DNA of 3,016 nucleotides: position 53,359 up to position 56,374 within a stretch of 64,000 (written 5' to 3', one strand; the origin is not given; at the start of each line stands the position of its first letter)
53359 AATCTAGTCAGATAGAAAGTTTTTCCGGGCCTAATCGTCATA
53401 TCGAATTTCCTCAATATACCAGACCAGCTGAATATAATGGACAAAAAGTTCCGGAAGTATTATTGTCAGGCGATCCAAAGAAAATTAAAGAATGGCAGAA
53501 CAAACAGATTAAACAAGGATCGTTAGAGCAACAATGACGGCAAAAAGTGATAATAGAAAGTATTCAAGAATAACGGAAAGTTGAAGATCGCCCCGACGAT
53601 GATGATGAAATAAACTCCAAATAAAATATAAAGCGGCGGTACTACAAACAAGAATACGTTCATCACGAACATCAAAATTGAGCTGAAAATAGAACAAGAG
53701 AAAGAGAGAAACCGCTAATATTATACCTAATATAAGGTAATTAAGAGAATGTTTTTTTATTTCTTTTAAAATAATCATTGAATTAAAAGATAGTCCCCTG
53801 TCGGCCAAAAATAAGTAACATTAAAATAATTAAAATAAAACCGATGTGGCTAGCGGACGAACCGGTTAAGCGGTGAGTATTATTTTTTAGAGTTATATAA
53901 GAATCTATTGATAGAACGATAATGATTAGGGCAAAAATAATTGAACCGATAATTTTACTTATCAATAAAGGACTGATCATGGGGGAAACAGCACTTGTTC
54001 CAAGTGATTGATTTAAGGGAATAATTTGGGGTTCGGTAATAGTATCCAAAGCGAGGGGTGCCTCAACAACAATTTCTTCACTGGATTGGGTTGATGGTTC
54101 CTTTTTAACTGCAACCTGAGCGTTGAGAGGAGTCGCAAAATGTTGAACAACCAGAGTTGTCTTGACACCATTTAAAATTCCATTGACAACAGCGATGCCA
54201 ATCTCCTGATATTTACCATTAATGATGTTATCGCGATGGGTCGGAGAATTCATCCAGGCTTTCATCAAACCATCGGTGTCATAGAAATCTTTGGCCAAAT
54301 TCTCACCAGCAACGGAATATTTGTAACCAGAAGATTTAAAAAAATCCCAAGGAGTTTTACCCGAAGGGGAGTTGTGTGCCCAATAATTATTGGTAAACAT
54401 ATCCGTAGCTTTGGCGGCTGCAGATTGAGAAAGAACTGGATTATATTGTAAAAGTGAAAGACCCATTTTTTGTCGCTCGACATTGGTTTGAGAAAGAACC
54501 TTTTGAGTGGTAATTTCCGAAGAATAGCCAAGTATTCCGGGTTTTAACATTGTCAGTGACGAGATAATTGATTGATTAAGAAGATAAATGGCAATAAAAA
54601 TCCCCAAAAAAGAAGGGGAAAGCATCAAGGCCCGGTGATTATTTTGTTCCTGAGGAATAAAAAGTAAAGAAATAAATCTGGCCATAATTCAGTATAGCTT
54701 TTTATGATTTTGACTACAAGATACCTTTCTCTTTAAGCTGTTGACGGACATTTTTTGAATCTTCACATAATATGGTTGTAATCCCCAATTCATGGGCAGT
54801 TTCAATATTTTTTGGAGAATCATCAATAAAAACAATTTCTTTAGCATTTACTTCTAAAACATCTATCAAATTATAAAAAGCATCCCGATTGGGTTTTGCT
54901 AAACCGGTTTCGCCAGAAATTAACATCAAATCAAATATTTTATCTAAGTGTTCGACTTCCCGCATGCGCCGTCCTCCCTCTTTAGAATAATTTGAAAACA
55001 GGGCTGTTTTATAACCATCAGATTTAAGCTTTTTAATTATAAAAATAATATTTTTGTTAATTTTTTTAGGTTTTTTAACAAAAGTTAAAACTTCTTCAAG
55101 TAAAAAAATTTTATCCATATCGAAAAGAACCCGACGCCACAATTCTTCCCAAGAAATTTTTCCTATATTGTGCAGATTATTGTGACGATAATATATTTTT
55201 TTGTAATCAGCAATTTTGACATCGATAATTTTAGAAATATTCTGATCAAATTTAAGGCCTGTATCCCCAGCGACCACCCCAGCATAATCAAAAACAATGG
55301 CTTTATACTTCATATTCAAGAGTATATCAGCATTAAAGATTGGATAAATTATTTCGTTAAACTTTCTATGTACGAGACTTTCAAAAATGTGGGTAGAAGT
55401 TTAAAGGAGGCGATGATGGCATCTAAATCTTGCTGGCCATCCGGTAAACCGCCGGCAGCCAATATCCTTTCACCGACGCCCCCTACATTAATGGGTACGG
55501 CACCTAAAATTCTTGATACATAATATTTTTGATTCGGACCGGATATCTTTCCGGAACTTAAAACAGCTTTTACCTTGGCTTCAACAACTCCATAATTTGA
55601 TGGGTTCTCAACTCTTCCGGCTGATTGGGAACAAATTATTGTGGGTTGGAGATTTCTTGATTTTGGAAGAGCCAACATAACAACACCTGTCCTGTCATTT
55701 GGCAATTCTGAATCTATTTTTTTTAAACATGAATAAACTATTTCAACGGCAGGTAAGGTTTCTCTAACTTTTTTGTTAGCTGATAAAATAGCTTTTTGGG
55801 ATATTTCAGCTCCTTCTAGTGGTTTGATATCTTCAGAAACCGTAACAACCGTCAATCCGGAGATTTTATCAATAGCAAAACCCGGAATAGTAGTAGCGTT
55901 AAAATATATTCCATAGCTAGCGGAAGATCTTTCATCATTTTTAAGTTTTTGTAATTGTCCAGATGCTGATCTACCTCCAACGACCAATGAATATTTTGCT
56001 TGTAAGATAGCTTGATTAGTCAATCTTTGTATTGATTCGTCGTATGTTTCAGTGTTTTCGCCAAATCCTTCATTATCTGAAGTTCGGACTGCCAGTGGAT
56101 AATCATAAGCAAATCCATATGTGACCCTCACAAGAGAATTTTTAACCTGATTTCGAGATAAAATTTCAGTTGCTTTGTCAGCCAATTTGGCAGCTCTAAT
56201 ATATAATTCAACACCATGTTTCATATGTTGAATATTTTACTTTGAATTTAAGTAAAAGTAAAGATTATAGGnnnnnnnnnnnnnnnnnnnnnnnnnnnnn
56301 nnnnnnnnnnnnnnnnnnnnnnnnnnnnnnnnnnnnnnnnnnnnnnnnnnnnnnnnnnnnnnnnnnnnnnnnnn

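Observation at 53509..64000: Co-directional cell-surface assembly cluster mixing a SipW/TasA-type system with a sortase/LPXTG system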

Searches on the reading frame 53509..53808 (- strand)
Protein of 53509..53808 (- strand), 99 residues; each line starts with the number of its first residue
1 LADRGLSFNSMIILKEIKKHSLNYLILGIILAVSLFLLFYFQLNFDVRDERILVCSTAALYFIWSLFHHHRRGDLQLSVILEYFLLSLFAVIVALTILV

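Call 3: search_protein_families(library=pfam, proteins=[window:53509-53808:-], max_evalue=0.1)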
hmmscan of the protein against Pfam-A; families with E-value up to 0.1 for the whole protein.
window:53509-53808:- (99 aa): 0 families

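Call 4: search_protein_families(library=ncbifam, proteins=[window:53509-53808:-], max_evalue=0.1)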
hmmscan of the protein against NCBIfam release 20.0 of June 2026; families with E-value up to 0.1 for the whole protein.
window:53509-53808:- (99 aa): 0 families

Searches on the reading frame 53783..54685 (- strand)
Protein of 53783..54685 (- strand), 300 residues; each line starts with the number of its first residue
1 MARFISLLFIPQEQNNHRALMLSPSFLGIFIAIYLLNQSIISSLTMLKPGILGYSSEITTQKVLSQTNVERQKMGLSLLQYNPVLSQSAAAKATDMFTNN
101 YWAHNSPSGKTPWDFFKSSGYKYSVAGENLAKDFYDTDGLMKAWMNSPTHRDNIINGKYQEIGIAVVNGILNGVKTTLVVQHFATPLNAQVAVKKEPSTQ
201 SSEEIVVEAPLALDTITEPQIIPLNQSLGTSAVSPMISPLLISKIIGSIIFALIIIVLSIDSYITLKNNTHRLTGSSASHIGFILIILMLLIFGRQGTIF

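Call 3: search_protein_families(library=pfam, proteins=[window:53783-54685:-], max_evalue=0.1)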
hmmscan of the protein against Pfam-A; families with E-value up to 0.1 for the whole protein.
window:53783-54685:- (300 aa): 2 families
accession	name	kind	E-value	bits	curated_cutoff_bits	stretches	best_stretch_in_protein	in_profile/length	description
PF00188.32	CAP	-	2.8e-19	70.5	21.1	1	65-170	2-106/117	Cysteine-rich secretory protein family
PF20823.2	Cmr2_Zn-bd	-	0.093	13.3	27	0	119-146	4-33/58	CRISPR RNA silencing complex Cmr2 subunit, Zn-binding domain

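Call 4: search_protein_families(library=ncbifam, proteins=[window:53783-54685:-], max_evalue=0.1)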
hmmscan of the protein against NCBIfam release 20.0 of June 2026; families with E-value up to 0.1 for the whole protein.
window:53783-54685:- (300 aa): 2 families
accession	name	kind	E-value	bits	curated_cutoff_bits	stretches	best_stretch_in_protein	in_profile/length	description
TIGR02909.1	spore_YkwD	subfamily_domain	3.6e-33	114.2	171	1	61-184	6-126/127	uncharacterized protein, YkwD family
NF052539.1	DivAsocLipDalA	equivalog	1.8e-15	57.2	200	1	60-167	48-155/169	divisome-associated lipoprotein DalA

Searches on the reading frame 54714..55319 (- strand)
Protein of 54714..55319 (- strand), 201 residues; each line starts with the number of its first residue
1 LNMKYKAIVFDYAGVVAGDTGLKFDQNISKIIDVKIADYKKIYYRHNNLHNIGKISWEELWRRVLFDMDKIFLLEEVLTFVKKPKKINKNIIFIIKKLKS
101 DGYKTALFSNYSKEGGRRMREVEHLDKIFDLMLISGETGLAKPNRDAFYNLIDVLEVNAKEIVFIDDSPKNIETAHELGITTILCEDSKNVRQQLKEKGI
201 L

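Call 3: search_protein_families(library=pfam, proteins=[window:54714-55319:-], max_evalue=0.1)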
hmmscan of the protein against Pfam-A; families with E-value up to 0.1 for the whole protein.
window:54714-55319:- (201 aa): 5 families
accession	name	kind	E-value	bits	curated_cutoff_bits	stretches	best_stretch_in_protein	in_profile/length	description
PF13419.12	HAD_2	-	5.9e-14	53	23.8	1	81-184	73-177/178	Haloacid dehalogenase-like hydrolase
PF00702.32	Hydrolase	-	4e-13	50.6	26.4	1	5-179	1-191/191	haloacid dehalogenase-like hydrolase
PF13242.12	Hydrolase_like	-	0.00023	21.4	22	1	141-196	3-59/75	HAD-hyrolase-like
PF13644.11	DKNYY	-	0.0022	19.1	25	1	38-168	4-97/141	DKNYY family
PF12689.13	Acid_PPase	-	0.0023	18.3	27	1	154-187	119-152/169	Acid Phosphatase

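Call 4: search_protein_families(library=ncbifam, proteins=[window:54714-55319:-], max_evalue=0.1)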
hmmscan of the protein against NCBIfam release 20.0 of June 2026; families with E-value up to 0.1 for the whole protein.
window:54714-55319:- (201 aa): 35 families (the best 25 are shown)
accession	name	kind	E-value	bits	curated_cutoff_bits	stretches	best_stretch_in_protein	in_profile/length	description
TIGR02247.1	HAD-1A3-hyp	subfamily_domain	7e-18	65.1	125.4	1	5-196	2-206/211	epoxide hydrolase N-terminal domain-like phosphatase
NF006991.0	PRK09456.1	equivalog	1.2e-13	51.2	295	1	49-196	46-195/199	glucose-1-phosphatase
TIGR01509.1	HAD-SF-IA-v3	subfamily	2.1e-12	47.5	29.4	1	73-184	52-153/154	HAD-IA family hydrolase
TIGR02253.1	CTE7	subfamily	2.1e-12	47.3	169.75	1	75-194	80-203/221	TIGR02253 family HAD-type hydrolase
TIGR01993.1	Pyr-5-nucltdase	equivalog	7.1e-12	45.5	142.9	1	94-184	92-182/183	pyrimidine 5'-nucleotidase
TIGR02252.1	DREG-2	subfamily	1.1e-09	38.3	155.2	1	87-184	106-203/203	HAD hydrolase, REG-2-like, family IA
TIGR02254.1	YjjG_YfnB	equivalog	8.9e-09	35.1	159.9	1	57-190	68-201/223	YjjG family noncanonical pyrimidine nucleotidase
TIGR01990.1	bPGM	equivalog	4.5e-08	33.3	189.4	1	6-183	2-184/187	beta-phosphoglucomutase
TIGR01428.1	HAD_type_II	equivalog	1.1e-07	32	125.4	1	95-184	100-189/197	haloacid dehalogenase type II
NF009695.0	PRK13222.1-2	equivalog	2.3e-07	30.6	225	1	94-183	102-191/226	phosphoglycolate phosphatase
NF009804.0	PRK13288.1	equivalog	6.8e-07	29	218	1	92-186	88-182/215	pyrophosphatase PpaX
TIGR01662.1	HAD-SF-IIIA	subfamily_domain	7.9e-07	29.3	44.6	1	64-187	3-140/141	HAD-IIIA family hydrolase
NF053830.1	RUBPPhHalo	equivalog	1.5e-06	28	330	1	95-194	112-212/234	ribulose-1,5-bisphosphate 5-phosphatase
TIGR01454.1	AHBA_synth_RP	hypoth_equivalog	3.3e-06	26.9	246.65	1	90-185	79-174/205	AHBA synthesis associated protein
NF006976.0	PRK09449.1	equivalog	1.3e-05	24.9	183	1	122-190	130-200/225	pyrimidine 5'-nucleotidase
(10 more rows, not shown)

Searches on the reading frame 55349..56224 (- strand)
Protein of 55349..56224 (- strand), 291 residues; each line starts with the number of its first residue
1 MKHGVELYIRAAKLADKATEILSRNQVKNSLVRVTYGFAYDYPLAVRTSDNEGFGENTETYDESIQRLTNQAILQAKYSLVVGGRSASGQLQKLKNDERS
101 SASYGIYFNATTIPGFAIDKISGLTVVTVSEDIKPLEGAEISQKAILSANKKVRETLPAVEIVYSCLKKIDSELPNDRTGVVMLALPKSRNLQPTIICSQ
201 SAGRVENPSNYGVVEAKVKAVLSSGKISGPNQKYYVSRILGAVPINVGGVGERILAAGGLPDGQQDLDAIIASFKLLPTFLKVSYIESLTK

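Call 3: search_protein_families(library=pfam, proteins=[window:55349-56224:-], max_evalue=0.1)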
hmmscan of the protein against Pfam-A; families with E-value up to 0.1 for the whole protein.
window:55349-56224:- (291 aa): 0 families

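Call 4: search_protein_families(library=ncbifam, proteins=[window:55349-56224:-], max_evalue=0.1)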
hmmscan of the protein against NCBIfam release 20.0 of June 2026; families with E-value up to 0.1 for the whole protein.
window:55349-56224:- (291 aa): 0 families

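Call 71: search_solved_structures(query=window:55349-56224:-, max_evalue=10)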
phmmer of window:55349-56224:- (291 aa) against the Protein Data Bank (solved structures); distinct sequences matched with E-value up to 10: 0.

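Call 79: search_protein_representatives(protein=window:55352-56224:-)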
Query: 291 residues. Proteins with E-value up to 0.001 (for the whole library): 31; up to 1e-10: 22; up to 1e-30: 16. The best 31 are listed.
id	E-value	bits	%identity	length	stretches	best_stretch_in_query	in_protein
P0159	1.9e-182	620.9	100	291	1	1-291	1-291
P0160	2.2e-61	224.0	45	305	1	4-290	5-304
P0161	3.2e-59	216.9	43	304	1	3-291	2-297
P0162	1.4e-53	198.5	42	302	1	5-290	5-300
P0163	6.2e-50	186.5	40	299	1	9-291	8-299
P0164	4.4e-46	173.9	41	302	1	10-272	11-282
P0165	2.4e-44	168.2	41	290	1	8-291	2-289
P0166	1.2e-43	165.9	41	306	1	6-281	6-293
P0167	1.7e-43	165.4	41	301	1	7-267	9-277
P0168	1.6e-39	152.4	39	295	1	11-273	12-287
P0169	6.9e-39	150.3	40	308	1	8-270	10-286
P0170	3.4e-37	144.7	42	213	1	3-204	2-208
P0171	1.8e-36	142.4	38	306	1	6-288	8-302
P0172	1.3e-32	129.7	36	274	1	6-271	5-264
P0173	1.5e-32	129.5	38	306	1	6-290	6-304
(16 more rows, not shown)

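Call 81: search_solved_structures(query=A5, max_evalue=10)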
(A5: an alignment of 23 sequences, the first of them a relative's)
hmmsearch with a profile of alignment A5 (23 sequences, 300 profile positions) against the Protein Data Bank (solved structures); distinct sequences matched with E-value up to 10: 1.
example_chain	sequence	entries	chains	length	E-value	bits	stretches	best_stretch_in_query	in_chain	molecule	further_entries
8zo9_e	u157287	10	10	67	0.043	16.2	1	22-64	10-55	Photosystem I reaction center subunit IV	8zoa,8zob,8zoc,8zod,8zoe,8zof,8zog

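Call 82: search_protein_families(library=pfam, alignment_id=A5, max_evalue=1)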
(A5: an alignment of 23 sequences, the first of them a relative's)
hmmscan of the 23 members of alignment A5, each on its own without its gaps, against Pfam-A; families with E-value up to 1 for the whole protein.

A. member 1, P0159 (291 aa): 0 families

B. families by the number of members that match (of 23 scanned): 7 families
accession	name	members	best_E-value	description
PF03928.20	HbpS-like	3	0.0065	Haem degrading protein HbpS-like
PF04826.19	Arm_2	1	0.0018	Armadillo-like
PF17002.10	DUF5089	1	0.085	Domain of unknown function (DUF5089)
PF20922.3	Anamorsin_N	1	0.18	Anamorsin, N-terminal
PF02196.21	RBD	1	0.24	Raf-like Ras-binding domain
PF02352.20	Decorin_bind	1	0.27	Decorin binding protein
PF24369.1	DUF7525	1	0.68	Family of unknown function (DUF7525)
